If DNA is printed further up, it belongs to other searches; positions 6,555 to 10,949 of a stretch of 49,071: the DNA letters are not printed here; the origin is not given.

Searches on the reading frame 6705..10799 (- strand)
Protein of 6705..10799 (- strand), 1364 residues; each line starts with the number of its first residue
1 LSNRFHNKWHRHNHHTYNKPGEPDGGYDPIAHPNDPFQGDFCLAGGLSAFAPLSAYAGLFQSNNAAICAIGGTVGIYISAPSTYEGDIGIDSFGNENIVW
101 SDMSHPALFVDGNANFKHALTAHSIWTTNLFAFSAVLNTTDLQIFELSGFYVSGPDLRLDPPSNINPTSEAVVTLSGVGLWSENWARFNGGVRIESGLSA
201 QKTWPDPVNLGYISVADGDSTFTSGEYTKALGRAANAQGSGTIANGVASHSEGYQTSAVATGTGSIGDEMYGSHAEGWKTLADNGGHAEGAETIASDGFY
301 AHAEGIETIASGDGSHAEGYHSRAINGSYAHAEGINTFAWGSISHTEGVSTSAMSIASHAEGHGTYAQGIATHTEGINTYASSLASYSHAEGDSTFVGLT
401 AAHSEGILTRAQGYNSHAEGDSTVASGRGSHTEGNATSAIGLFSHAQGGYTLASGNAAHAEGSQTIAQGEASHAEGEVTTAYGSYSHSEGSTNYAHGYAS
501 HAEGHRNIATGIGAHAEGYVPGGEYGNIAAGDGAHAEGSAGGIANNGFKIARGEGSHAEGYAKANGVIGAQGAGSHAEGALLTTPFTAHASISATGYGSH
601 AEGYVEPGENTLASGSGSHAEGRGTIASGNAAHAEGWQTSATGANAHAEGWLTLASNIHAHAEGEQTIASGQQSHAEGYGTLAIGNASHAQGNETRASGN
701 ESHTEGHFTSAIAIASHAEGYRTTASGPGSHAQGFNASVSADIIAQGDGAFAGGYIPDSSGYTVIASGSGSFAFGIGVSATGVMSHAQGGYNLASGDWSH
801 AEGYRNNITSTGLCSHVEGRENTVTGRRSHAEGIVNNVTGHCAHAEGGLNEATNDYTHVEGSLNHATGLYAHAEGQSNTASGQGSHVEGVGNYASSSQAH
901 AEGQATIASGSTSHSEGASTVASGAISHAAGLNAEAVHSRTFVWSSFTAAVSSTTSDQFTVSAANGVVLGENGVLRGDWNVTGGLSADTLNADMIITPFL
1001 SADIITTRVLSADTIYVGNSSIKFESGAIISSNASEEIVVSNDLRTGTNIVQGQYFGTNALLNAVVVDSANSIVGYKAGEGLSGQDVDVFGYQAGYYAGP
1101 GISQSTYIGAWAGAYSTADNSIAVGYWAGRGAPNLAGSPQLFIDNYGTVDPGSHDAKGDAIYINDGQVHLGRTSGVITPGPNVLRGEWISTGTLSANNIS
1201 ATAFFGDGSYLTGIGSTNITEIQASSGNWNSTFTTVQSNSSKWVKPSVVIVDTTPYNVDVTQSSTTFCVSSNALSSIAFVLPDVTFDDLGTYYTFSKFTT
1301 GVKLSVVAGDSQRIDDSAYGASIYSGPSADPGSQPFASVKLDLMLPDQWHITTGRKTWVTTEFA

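Call 10: search_protein_families(library=phrogs, proteins=[window:6705-10799:-], max_evalue=0.001)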
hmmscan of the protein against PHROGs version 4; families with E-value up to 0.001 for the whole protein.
window:6705-10799:- (1364 aa): 1 family
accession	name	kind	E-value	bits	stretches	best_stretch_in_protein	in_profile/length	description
phrog_25468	-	unknown function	1.8e-80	272.3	8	646-714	92-160/528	-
